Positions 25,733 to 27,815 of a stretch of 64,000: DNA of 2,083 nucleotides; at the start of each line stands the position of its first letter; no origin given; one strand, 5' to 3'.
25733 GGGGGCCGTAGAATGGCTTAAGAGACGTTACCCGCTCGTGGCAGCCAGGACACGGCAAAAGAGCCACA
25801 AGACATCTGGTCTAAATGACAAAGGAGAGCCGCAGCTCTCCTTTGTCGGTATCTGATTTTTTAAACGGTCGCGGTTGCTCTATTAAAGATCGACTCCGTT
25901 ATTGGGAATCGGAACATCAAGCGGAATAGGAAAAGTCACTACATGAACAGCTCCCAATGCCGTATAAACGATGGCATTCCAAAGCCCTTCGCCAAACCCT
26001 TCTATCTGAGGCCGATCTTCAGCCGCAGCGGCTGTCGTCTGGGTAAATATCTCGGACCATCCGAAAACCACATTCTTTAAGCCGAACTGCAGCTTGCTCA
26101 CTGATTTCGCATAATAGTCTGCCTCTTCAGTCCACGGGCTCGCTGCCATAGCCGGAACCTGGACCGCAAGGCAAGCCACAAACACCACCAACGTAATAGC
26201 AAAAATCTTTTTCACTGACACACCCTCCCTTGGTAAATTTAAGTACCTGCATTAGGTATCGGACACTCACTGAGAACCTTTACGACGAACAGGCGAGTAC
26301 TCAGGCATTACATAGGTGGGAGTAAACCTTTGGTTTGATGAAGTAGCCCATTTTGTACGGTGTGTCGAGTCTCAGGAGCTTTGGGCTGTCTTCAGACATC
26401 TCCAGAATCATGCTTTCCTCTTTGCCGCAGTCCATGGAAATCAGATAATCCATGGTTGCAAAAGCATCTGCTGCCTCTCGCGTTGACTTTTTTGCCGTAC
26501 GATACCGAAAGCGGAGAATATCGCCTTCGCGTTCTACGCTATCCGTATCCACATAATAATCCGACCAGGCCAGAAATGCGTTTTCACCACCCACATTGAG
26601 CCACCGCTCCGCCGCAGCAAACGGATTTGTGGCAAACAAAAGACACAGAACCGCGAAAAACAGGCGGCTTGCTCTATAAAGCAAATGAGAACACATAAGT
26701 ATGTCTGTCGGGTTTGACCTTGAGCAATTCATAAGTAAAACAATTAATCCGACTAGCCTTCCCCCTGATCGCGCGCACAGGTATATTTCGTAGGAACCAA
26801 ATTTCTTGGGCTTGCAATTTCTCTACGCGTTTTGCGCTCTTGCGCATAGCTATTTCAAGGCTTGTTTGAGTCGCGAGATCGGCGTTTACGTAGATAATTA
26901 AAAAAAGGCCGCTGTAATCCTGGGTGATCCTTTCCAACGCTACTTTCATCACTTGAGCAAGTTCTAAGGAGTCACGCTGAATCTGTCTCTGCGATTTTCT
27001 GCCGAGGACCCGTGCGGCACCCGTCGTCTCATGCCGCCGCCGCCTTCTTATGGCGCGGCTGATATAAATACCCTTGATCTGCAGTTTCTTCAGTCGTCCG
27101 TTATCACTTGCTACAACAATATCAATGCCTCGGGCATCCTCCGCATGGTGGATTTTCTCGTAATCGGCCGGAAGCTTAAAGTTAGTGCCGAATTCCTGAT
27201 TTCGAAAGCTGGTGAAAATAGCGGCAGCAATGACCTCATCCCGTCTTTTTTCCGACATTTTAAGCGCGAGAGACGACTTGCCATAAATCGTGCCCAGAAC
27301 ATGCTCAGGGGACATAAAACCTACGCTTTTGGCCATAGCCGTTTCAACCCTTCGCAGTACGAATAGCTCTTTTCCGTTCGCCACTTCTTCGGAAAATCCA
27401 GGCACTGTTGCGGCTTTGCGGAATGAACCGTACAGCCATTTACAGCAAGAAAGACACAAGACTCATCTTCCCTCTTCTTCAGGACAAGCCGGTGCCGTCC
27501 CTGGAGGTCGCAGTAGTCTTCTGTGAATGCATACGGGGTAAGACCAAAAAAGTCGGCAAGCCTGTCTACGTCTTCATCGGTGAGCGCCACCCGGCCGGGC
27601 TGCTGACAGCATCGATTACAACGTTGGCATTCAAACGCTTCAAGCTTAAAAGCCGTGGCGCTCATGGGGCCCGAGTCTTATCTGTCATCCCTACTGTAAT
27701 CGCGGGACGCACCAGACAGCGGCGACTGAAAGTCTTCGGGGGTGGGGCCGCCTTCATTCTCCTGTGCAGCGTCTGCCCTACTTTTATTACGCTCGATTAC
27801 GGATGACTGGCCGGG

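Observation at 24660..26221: PilZ::N-acyl-amino-acid-synthase fusion next to a TIGR04073-like exosortase-associated small protein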

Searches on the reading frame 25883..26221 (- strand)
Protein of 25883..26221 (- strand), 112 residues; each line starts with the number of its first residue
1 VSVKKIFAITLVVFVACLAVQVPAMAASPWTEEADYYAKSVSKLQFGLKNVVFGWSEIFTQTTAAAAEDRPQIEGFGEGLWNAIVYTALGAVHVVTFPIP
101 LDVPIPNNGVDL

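Call 3: search_protein_families(library=pfam, proteins=[window:25883-26221:-], max_evalue=0.1)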
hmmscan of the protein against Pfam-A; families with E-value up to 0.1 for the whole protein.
window:25883-26221:- (112 aa): 0 families

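Call 4: search_protein_families(library=ncbifam, proteins=[window:25883-26221:-], max_evalue=0.1)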
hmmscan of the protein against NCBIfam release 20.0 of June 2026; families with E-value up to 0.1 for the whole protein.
window:25883-26221:- (112 aa): 1 family
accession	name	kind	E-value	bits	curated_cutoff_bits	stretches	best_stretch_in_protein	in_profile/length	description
TIGR04073.1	exo_TIGR04073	subfamily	3.8e-10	39.7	50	1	40-105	2-70/75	exosortase system-associated protein, TIGR04073 family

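Call 28: find_homologous_proteins(query=window:25883-26221:-, max_evalue=0.001)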
Query window:25883-26221:- (112 aa): 59 proteins with E <= 0.001 among 61 candidates.
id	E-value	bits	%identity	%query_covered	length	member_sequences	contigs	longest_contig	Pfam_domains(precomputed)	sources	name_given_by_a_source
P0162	3.1e-66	238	99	98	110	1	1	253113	-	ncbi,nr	ncbi:MAG: hypothetical protein Q8R76_09655 [Candidatus Omnitrophota bacterium]|nr:hypothetical prote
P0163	1.3e-35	140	58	97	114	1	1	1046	-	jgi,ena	-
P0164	1.1e-27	114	53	86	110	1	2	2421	-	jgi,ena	-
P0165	3.1e-26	109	50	98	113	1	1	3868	-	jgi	-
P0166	5.1e-26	109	49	98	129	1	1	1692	-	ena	-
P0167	9.0e-26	108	50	98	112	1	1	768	-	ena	-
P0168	2.8e-25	106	47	98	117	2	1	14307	-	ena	-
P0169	3.0e-25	106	48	98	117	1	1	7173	-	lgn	-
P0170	3.9e-25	106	50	97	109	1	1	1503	-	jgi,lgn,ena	-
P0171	4.0e-25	106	47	97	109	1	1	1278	-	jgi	jgi:hypothetical protein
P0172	8.1e-25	105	46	98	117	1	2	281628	-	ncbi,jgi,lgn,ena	-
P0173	1.4e-24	104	48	98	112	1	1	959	-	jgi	jgi:hypothetical protein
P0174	1.8e-24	104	53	79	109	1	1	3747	-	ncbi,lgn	-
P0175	2.4e-24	103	56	81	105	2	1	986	-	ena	-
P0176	5.7e-24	102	48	91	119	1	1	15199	-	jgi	jgi:hypothetical protein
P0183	1.7e-22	97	48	96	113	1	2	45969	-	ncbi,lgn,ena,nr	ncbi:MAG: hypothetical protein PHN49_05890 [Candidatus Omnitrophica bacterium]|nr:hypothetical prote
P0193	1.6e-20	91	47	98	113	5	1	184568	-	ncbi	-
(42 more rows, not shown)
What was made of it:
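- Checked: NCBI starts the gene two codons later (110 aa, call 28).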

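Call 30: find_encoding_contigs(protein=P0172, flank=5000, max_places=2)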
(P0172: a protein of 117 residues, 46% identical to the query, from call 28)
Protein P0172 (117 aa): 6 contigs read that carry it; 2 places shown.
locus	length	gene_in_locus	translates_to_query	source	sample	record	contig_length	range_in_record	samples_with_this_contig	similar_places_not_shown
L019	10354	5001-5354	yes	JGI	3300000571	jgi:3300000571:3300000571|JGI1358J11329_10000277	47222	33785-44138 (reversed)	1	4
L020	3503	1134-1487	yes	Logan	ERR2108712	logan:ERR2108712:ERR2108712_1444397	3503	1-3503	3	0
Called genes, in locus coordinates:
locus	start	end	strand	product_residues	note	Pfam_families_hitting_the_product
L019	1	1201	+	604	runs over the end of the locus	PF02446:Glyco_hydro_77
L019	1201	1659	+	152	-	PF05168:HEPN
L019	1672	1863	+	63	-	-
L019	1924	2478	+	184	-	PF01965:DJ-1_PfpI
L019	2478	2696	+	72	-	-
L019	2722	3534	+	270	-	-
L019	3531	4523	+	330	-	PF20903:SPL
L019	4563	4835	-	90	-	-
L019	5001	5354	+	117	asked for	-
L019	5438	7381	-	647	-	PF00270:DEAD, PF01637:ATPase_2 (faint), PF04851:ResIII, PF13401:AAA_22 (faint), PF22527:DEXQc_Suv3, PF00271:Helicase_C (weak), PF08148:DSHCT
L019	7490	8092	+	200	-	PF08207:EFP_N, PF01132:EFP, PF09285:Elong-fact-P_C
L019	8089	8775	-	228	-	PF00702:Hydrolase, PF12710:HAD, PF13419:HAD_2, PF13242:Hydrolase_like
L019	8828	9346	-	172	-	PF00080:Sod_Cu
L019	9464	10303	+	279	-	PF00535:Glycos_transf_2, PF10111:Glyco_tranf_2_2, PF13641:Glyco_tranf_2_3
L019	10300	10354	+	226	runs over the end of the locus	PF00702:Hydrolase, PF12710:HAD (faint), PF13419:HAD_2, PF13242:Hydrolase_like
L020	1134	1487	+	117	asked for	-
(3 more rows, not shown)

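Call 31: find_encoding_contigs(protein=P0193, flank=5000, max_places=2)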
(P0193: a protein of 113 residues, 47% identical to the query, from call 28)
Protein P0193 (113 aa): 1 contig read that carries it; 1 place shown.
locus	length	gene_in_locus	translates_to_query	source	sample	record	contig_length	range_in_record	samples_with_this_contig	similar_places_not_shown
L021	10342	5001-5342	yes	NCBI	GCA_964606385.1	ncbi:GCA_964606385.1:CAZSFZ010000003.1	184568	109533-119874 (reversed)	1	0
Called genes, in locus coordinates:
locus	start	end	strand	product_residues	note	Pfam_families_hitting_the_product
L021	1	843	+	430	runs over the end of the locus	PF22458:RsmF-B_ferredox, PF01209:Ubie_methyltran (faint), PF01189:Methyltr_RsmB-F, PF13847:Methyltransf_31 (weak)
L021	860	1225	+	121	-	-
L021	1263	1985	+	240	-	PF00588:SpoU_methylase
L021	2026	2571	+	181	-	PF00156:Pribosyltran, PF14681:UPRTase (weak)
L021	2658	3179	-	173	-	-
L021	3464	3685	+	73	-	PF12728:HTH_17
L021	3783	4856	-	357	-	PF00730:HhH-GPD, PF00633:HHH, PF14815:NUDIX_4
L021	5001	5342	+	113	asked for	-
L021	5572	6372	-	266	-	PF00459:Inositol_P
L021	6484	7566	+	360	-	PF00180:Iso_dh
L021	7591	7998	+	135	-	PF01814:Hemerythrin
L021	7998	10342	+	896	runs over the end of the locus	PF00330:Aconitase, PF00694:Aconitase_C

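Call 32: find_encoding_contigs(protein=P0183, flank=5000, max_places=2)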
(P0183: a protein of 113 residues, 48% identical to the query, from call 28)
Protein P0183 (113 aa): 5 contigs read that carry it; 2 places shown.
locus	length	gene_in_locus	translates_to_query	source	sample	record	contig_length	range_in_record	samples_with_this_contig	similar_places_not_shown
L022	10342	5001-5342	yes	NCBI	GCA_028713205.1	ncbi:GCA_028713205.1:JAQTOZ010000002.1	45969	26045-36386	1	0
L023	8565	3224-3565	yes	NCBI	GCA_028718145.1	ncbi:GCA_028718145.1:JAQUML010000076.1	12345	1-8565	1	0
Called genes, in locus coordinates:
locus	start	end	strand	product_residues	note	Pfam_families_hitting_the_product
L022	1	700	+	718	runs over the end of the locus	PF16927:HisKA_7TM, PF00512:HisKA, PF02518:HATPase_c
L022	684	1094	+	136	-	PF00072:Response_reg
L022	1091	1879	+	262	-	PF00072:Response_reg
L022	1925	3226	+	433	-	PF22458:RsmF-B_ferredox, PF01189:Methyltr_RsmB-F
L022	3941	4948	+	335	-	PF01116:F_bP_aldolase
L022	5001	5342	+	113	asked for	-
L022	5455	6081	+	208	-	PF02525:Flavodoxin_2, PF03358:FMN_red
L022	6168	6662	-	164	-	-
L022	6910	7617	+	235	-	PF02678:Pirin, PF07883:Cupin_2 (weak), PF17954:Pirin_C_2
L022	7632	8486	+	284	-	PF07090:GATase1_like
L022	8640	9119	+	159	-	PF09918:DUF2148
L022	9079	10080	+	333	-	PF01596:Methyltransf_3, PF13578:Methyltransf_24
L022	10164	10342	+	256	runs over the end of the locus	PF03116:NQR2_RnfD_RnfE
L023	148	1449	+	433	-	PF22458:RsmF-B_ferredox, PF01189:Methyltr_RsmB-F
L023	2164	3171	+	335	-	PF01116:F_bP_aldolase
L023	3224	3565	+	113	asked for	-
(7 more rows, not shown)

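Call 52: search_protein_families(library=ncbifam, alignment_id=A3, max_evalue=0.001)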
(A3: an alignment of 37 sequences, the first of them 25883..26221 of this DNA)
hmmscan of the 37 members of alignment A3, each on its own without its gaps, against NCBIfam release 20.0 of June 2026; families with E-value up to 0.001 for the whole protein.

A. member 1, window:25883-26221:- (112 aa): 1 family
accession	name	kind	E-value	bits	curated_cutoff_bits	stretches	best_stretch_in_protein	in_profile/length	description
TIGR04073.1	exo_TIGR04073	subfamily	3.8e-10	39.7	50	1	40-105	2-70/75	exosortase system-associated protein, TIGR04073 family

B. families by the number of members that match (of 37 scanned): 1 family
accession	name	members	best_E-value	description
TIGR04073.1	exo_TIGR04073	37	3.8e-10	exosortase system-associated protein, TIGR04073 family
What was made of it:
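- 25883..26221 (-): Convergent gene for a 112-aa (110 aa from the NCBI start) secreted two-helix-hairpin protein. It is a sister subfamily of TIGR04073. A functional link to the synthase is doubtful. TIGR04073 at 39.7 bits, below the cutoff of 50 (calls 4, 52).
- On TIGR04073 (the 112-aa neighbour): All 37 subfamily members match, and none scores better than this (call 52).
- Closest known: TIGR04073 exosortase system-associated small proteins. Different: It scores 39.7 bits, below the cutoff of 50, as do all 37 members of its subfamily that were scanned (call 52).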

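Call 53: search_protein_families(library=pfam, alignment_id=A3, max_evalue=0.01)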
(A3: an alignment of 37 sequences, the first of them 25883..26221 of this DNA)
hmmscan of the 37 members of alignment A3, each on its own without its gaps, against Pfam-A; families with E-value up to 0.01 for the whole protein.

A. member 1, window:25883-26221:- (112 aa): 0 families

B. families by the number of members that match (of 37 scanned): 0 families

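Call 65: predict_structure(alignment_id=A3)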
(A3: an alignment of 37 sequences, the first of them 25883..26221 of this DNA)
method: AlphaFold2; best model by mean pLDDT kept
length: 112 residues; sequences in the alignment: 37
mean_pLDDT: 87.3   pTM: 0.67
mean pLDDT of the five models: 87.3, 84.0, 83.2, 82.9, 81.6
residues with pLDDT >= 90: 66; 70-90: 36; 50-70: 6; < 50: 4
segments of 3 or more residues with pLDDT < 50: 21-24
pLDDT, mean of each block of 10 residues (from residue 1): 77 76 64 91 95 95 94 95 95 94 86 77
secondary structure, 60 per line:
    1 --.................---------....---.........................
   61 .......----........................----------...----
elements in order: H3-19 H29-32 H36-67 H72-95
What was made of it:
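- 25883..26221 (-): AF2 shows a signal peptide plus helices 36-67 and 72-95, pLDDT 87 (call 65).
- On TIGR04073 (the 112-aa neighbour): Signal peptide plus a two-helix hairpin (call 65).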

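Call 67: fold_search(model_id=the predicted structure, library=pdb)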
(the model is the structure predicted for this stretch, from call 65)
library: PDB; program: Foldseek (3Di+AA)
matches with E <= 10: 39; with E <= 0.001: 0
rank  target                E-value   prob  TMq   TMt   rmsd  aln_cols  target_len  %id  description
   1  7qho_J                1.8e+00  0.23  0.34  0.37  12.7        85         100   20  Cytochrome bcc-aa3 supercomplex (respiratory supercomplex III2/IV2) from Corynebacterium glutamicum (as isolated) (released 2022-05-18)
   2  1jch_A                3.8e+00  0.38  0.40  0.11   4.8        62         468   14  Crystal Structure of Colicin E3 in Complex with its Immunity Protein (released 2001-11-30)
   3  1wp7_C                4.0e+00  0.10  0.24  0.39   5.8        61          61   13  crystal structure of Nipah Virus fusion core (released 2005-11-15)
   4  6x94                  4.0e+00  0.10  0.26  0.10  10.2        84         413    7  An orthogonal seryl-tRNA synthetase/tRNA pair for noncanonical amino acid mutagenesis in Escherichia coli (released 2020-11-04)
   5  7qhm_J                4.3e+00  0.20  0.34  0.36   5.1        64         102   19  Cytochrome bcc-aa3 supercomplex (respiratory supercomplex III2/IV2) from Corynebacterium glutamicum (stigmatellin and  (released 2022-05-18)
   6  3nym_A                4.3e+00  0.10  0.27  0.25   5.9        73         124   12  The crystal structure of functionally unknown protein from Neisseria meningitidis MC58 (released 2010-09-22)
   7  6ei6_A                4.5e+00  0.20  0.37  0.19   5.9        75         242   11  CC2D1B coordinates ESRCT-III activity during the mitotic reformation of the nuclear envelope (released 2018-10-10)
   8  1wp7_A                4.5e+00  0.11  0.25  0.39   5.7        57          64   14  crystal structure of Nipah Virus fusion core (released 2005-11-15)
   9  5los                  4.5e+00  0.10  0.24  0.30   8.2        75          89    9  Piriformospora indica PIIN_05872 (released 2018-05-02)
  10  4q9i_A                4.5e+00  0.10  0.30  0.05  24.4        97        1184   14  P-glycoprotein cocrystallised with QZ-Ala (released 2015-03-04)
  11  8d06_J                5.0e+00  0.12  0.27  0.40   5.7        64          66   11  Hallucinated C3 protein assembly HALC3_104 (released 2022-09-28)
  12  1wp8_B                5.0e+00  0.08  0.24  0.37   6.1        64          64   11  crystal structure of Hendra Virus fusion core (released 2005-11-15)
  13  8brd_D                5.6e+00  0.11  0.32  0.18   4.6        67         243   22  Mechanisms of ion selectivity and rotor coupling in the bacterial flagellar sodium-driven stator unit (released 2023-06-14)
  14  8ucs_G                5.6e+00  0.11  0.29  0.16   6.1        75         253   13  Cryo-EM structure of the flagellar MotAB stator bound to FliG (released 2024-01-24)
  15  6twn_B                6.0e+00  0.10  0.30  0.14   5.3        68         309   12  Crystal structure of Talin1 R7R8 in complex with CDK1 (206-223) (released 2021-05-12)
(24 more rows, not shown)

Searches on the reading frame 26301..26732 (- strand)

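Call 3: search_protein_families(library=pfam, proteins=[window:26301-26732:-], max_evalue=0.1)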
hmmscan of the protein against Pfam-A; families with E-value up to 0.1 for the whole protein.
window:26301-26732:- (143 aa): 2 families
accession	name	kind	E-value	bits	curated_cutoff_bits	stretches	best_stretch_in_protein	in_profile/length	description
PF16747.10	Adhesin_E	-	0.0023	18.6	23.7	1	57-113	11-69/109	Surface-adhesin protein E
PF08346.17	AntA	-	0.017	16.2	27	1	47-109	10-65/68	AntA/AntB antirepressor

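Call 4: search_protein_families(library=ncbifam, proteins=[window:26301-26732:-], max_evalue=0.1)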
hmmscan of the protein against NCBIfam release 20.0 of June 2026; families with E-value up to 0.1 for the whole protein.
window:26301-26732:- (143 aa): 0 families

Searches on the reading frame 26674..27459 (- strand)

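Call 3: search_protein_families(library=pfam, proteins=[window:26674-27459:-], max_evalue=0.1)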
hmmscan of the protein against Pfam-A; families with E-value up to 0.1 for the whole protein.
window:26674-27459:- (261 aa): 1 family
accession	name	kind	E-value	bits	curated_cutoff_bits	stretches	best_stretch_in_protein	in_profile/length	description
PF20911.3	GP7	-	0.062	12.6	27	1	163-231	234-302/313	Major capsid protein GP7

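Call 4: search_protein_families(library=ncbifam, proteins=[window:26674-27459:-], max_evalue=0.1)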
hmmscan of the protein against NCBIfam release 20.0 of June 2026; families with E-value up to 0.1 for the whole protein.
window:26674-27459:- (261 aa): 0 families

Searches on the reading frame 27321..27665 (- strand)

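Call 3: search_protein_families(library=pfam, proteins=[window:27321-27665:-], max_evalue=0.1)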
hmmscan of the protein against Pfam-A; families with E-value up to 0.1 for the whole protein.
window:27321-27665:- (114 aa): 1 family
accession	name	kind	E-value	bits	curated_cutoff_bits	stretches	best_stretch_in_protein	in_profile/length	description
PF03692.20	CxxCxxCC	-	6.1e-09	36.9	23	1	12-104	1-84/85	Putative zinc- or iron-chelating domain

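Call 4: search_protein_families(library=ncbifam, proteins=[window:27321-27665:-], max_evalue=0.1)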
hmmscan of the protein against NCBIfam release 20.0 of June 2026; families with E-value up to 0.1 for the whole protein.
window:27321-27665:- (114 aa): 0 families
